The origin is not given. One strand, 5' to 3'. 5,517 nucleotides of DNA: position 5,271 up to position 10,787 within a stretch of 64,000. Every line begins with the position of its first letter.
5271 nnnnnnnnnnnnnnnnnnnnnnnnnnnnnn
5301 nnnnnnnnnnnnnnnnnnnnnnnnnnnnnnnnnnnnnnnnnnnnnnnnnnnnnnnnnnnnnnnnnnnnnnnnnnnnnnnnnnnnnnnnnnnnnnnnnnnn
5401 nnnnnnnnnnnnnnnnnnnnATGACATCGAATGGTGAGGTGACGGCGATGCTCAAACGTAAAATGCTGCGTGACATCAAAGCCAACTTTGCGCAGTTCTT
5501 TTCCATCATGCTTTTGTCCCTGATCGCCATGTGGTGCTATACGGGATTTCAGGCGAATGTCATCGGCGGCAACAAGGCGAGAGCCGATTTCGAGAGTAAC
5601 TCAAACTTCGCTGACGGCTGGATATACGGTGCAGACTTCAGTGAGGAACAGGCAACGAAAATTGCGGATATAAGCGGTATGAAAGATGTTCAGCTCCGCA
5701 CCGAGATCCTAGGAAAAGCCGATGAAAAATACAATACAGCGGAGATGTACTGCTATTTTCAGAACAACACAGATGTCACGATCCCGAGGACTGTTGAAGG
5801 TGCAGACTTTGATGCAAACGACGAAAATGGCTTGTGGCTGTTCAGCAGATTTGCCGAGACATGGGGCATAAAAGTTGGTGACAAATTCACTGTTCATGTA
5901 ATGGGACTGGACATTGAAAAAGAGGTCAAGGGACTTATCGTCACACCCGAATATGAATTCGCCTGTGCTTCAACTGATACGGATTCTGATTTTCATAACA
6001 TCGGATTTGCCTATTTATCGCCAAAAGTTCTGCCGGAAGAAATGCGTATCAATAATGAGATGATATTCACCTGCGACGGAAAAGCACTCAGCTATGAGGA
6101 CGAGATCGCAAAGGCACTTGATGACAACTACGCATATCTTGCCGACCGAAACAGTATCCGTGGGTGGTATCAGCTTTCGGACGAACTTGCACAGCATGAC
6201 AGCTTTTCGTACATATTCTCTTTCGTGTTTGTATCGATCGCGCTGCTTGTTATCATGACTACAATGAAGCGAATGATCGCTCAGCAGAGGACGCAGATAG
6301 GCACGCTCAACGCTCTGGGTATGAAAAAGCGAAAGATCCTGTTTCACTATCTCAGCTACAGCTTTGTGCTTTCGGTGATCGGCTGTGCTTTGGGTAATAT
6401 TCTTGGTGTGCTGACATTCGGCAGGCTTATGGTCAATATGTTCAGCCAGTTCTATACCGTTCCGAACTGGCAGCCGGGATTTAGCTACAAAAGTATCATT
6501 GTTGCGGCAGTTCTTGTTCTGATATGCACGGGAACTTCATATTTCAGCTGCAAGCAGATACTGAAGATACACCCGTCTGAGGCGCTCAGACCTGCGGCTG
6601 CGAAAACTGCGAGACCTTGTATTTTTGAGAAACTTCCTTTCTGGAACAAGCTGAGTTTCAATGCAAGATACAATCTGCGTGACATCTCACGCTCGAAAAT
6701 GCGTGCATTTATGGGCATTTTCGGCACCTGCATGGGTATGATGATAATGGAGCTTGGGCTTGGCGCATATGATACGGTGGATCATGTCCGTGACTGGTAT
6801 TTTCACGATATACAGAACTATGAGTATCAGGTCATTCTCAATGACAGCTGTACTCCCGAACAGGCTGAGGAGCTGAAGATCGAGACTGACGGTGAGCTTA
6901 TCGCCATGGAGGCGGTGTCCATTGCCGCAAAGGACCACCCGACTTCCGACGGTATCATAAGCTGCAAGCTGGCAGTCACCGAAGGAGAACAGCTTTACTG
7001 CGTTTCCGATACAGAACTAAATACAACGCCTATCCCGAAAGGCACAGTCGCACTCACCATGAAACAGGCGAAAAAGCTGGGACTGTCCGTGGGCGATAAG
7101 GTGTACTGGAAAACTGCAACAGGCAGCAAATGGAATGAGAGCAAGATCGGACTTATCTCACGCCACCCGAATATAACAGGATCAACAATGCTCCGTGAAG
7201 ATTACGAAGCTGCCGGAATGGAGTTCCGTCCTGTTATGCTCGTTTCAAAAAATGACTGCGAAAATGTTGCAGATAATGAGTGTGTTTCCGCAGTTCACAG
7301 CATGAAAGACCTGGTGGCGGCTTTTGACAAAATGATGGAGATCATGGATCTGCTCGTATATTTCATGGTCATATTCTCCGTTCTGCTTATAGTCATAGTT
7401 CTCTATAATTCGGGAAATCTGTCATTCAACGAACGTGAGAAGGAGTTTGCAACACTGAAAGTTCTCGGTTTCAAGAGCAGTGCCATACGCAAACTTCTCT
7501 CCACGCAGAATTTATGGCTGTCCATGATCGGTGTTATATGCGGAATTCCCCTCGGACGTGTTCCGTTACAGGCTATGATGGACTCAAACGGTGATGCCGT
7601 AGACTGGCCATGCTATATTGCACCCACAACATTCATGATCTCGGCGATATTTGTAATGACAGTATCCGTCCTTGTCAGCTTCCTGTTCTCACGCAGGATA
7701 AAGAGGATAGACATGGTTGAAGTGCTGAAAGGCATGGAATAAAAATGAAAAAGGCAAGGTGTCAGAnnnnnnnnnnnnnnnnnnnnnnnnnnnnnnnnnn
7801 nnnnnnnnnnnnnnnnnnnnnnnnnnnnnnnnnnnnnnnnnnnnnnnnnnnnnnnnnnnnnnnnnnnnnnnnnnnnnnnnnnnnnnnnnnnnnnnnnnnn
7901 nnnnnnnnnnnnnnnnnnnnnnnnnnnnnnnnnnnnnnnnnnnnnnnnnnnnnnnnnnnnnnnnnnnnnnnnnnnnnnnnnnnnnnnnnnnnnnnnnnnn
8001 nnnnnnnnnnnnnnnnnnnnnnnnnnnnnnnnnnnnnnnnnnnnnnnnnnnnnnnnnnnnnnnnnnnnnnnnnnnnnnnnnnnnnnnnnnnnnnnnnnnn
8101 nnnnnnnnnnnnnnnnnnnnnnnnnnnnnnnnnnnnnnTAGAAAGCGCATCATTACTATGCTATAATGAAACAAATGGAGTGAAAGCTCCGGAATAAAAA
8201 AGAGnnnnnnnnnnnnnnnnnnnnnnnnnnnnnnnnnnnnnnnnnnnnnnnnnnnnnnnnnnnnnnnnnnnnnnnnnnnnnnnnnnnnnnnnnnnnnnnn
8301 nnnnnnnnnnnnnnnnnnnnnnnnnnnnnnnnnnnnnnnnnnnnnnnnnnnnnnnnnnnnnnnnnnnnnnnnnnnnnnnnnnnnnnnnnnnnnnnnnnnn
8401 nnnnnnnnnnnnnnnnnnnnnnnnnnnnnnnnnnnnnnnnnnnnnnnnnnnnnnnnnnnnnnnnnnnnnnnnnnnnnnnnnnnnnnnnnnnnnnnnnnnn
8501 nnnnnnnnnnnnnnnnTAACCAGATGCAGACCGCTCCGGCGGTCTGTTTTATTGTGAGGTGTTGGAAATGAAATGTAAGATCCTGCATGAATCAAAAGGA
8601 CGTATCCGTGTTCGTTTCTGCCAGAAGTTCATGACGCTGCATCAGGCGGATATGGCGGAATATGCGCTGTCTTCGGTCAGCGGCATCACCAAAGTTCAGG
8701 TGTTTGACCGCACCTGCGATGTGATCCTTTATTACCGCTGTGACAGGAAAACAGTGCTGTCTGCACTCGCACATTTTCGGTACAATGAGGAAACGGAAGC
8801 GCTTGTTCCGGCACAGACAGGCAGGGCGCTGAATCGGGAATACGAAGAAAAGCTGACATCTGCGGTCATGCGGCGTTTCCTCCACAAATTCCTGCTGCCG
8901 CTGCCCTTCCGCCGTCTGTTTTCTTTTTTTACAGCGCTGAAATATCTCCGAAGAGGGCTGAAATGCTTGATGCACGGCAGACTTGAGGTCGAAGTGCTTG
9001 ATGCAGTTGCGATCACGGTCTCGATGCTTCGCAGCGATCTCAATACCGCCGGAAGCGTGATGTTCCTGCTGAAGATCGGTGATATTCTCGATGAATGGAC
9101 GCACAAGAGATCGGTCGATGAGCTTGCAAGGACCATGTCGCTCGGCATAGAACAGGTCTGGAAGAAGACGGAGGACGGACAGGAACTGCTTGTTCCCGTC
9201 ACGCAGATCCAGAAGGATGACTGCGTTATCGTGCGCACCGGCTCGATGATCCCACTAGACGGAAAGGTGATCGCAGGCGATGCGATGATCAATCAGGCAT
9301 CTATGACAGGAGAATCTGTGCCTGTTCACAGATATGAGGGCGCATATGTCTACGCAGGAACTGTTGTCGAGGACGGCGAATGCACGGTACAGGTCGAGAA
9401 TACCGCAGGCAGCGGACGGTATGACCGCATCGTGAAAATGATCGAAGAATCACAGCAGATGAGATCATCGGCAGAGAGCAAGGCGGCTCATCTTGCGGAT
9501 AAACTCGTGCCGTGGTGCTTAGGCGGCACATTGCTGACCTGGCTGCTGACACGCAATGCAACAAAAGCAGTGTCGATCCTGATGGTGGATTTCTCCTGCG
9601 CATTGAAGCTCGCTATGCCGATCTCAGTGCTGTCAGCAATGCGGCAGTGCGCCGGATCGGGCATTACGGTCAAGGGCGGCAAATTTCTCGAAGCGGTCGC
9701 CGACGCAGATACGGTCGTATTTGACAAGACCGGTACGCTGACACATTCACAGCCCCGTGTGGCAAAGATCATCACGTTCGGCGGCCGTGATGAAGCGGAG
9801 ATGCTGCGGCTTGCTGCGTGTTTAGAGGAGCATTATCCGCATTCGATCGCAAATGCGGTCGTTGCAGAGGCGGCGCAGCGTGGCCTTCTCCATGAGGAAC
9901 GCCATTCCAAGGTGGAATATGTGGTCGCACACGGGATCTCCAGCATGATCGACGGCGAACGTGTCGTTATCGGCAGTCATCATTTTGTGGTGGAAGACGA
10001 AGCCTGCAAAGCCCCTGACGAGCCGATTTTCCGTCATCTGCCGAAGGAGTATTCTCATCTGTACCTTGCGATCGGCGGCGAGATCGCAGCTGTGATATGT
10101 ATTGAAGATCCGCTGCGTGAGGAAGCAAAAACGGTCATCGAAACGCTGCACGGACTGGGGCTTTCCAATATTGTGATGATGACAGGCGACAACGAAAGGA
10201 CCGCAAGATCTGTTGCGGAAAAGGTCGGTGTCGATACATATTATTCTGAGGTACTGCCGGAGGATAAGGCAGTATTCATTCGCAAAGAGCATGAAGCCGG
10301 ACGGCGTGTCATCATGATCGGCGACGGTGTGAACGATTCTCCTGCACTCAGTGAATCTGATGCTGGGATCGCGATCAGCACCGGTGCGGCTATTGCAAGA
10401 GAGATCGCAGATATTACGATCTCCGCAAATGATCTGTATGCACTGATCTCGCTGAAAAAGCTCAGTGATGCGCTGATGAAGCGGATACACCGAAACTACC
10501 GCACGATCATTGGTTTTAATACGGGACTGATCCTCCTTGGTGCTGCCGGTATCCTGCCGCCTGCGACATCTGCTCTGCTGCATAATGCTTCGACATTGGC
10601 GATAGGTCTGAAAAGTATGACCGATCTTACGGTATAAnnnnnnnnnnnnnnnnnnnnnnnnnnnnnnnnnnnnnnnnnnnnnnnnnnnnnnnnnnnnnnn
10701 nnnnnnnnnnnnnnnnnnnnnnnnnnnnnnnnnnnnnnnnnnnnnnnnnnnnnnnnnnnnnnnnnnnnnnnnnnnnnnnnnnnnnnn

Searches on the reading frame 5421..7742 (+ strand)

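Call 91: search_protein_families(library=pfam, proteins=[window:5421-7742:+], max_evalue=0.0001)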
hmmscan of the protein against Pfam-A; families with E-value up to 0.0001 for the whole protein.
window:5421-7742:+ (773 aa): 1 family
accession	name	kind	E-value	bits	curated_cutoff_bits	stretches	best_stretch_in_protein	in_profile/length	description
PF02687.27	FtsX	-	5.1e-35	120.6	25.5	2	265-385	2-120/120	FtsX-like permease C-terminal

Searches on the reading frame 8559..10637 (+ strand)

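Call 91: search_protein_families(library=pfam, proteins=[window:8559-10637:+], max_evalue=0.0001)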
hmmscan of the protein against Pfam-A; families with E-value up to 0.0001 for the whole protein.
window:8559-10637:+ (692 aa): 2 families
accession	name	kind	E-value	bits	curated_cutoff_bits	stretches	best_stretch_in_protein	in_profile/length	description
PF00122.25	E1-E2_ATPase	-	3.1e-36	125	28.1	1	202-365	8-179/181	E1-E2 ATPase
PF00702.32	Hydrolase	-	8e-28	98.6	26.4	1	384-599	2-189/191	haloacid dehalogenase-like hydrolase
